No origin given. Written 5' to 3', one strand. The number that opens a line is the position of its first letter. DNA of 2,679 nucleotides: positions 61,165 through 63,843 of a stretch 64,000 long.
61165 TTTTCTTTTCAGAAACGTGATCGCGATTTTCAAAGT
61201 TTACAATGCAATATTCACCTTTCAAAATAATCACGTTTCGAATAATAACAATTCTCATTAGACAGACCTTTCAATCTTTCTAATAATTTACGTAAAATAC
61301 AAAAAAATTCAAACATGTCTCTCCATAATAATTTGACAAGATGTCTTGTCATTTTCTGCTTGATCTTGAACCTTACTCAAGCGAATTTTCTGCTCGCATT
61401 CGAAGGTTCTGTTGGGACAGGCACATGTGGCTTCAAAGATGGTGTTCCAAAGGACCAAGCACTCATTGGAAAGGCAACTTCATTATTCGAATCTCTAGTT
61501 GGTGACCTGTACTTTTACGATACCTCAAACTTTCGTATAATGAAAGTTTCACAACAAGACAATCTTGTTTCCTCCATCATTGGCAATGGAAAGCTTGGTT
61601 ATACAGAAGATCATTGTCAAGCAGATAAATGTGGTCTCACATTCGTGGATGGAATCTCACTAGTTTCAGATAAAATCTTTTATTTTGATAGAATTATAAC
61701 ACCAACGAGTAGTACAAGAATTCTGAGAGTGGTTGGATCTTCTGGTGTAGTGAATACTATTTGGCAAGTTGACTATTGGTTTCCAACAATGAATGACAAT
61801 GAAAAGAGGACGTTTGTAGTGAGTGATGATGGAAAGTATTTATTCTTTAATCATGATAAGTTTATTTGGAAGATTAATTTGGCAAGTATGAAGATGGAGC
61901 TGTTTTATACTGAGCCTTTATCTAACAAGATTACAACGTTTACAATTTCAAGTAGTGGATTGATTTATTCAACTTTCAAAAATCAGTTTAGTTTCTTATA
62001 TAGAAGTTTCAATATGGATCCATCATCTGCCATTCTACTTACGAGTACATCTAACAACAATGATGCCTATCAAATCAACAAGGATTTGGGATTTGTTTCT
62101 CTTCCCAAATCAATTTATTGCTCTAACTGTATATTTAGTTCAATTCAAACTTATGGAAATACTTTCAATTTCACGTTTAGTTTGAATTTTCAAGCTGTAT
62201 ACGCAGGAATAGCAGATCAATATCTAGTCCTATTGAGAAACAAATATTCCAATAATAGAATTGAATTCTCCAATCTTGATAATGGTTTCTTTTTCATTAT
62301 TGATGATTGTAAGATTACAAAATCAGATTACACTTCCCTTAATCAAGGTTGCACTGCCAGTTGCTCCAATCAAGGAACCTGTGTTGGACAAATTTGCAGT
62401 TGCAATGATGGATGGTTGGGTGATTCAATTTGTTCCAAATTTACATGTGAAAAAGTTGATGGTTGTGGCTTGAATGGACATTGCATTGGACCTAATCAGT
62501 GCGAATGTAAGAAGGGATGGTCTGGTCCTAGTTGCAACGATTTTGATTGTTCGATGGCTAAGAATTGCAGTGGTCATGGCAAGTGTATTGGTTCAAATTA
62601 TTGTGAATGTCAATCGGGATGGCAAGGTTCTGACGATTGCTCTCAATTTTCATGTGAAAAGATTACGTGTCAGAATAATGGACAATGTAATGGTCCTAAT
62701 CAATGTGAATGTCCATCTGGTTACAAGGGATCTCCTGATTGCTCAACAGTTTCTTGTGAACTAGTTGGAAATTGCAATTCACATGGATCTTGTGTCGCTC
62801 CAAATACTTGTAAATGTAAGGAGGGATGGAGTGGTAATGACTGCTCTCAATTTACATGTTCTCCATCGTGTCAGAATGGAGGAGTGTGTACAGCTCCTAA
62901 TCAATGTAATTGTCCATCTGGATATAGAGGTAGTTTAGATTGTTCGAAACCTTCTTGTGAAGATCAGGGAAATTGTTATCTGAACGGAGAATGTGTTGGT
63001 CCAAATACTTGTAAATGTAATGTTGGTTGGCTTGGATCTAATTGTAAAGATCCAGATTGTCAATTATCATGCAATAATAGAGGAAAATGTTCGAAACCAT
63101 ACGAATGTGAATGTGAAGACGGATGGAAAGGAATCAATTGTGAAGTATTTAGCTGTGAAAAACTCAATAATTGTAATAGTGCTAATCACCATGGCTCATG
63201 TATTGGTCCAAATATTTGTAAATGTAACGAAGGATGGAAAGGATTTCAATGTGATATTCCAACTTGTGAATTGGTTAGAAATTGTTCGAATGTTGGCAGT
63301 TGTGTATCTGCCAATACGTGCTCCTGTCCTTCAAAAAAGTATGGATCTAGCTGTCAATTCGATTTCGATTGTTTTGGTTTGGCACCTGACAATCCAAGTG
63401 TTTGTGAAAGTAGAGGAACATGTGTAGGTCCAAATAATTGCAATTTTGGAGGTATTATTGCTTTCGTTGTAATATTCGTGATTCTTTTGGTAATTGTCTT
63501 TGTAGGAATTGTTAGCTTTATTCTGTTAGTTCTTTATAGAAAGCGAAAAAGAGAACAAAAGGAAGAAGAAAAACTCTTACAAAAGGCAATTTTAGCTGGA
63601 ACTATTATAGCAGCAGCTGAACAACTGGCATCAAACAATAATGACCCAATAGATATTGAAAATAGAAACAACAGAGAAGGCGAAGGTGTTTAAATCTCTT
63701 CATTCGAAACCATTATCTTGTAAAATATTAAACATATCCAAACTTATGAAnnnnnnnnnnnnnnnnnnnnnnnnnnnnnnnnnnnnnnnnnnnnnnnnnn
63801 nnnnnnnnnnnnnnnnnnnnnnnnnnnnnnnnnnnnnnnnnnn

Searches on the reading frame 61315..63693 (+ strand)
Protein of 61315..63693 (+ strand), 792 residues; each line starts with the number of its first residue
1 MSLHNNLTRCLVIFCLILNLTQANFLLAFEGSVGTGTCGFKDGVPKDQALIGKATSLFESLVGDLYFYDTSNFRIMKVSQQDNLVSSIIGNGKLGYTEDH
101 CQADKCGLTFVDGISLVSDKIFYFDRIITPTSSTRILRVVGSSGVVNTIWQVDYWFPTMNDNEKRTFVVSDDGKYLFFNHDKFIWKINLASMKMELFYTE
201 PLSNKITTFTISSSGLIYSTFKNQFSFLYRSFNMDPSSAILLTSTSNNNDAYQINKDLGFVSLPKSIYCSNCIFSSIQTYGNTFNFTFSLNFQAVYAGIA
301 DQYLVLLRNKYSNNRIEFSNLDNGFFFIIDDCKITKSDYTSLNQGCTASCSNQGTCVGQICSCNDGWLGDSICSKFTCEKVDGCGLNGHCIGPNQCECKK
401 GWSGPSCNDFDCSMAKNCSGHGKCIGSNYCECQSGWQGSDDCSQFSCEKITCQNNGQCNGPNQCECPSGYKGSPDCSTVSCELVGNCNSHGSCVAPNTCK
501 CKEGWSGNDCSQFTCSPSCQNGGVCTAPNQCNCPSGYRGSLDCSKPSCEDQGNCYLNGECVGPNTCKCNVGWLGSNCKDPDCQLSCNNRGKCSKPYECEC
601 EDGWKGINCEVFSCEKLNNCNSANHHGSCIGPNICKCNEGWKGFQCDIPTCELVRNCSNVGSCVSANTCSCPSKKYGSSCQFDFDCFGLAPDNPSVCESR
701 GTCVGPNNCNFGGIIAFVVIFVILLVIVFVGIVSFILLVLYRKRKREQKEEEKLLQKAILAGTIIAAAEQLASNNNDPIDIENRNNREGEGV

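Call 22: find_encoding_contigs(protein=window:61315-63693:+, flank=2000, max_places=3)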
Protein window:61315-63693:+ (792 aa): no gene with exactly this product is on record in the collection.

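Call 34: search_protein_families(library=pfam, proteins=[window:61315-63693:+], max_evalue=0.001)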
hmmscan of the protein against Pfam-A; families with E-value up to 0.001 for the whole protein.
window:61315-63693:+ (792 aa): 7 families
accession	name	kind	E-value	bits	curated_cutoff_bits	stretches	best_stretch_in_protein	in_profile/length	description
PF25024.1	EGF_TEN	-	2.9e-40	138.8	65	2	344-552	28-228/234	Teneurin EGF domain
PF07974.19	EGF_2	-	4.2e-33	113.8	22.1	3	485-510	6-32/32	EGF-like domain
PF21700.4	EGF_DL_JAG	-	1e-20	73.9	27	3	590-610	3-23/26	Delta-like/Jagged, EGF-like domain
PF23301.1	EGF_PEAR1L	-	1.1e-20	73.8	37.5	1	489-517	14-41/49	Platelet endothelial aggregation receptor 1-like, EGF domain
PF23106.1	EGF_Teneurin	-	2.7e-19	69.4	24.3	1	486-512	4-29/30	Teneurin-like EGF domain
PF21795.3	JAG1-like_EGF2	-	1.8e-17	63.5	27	2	490-511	2-23/25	Protein jagged-1-like, atypical EGF2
PF12661.13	hEGF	-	2.7e-13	50.2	29.3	0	624-641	2-22/22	Human growth factor-like EGF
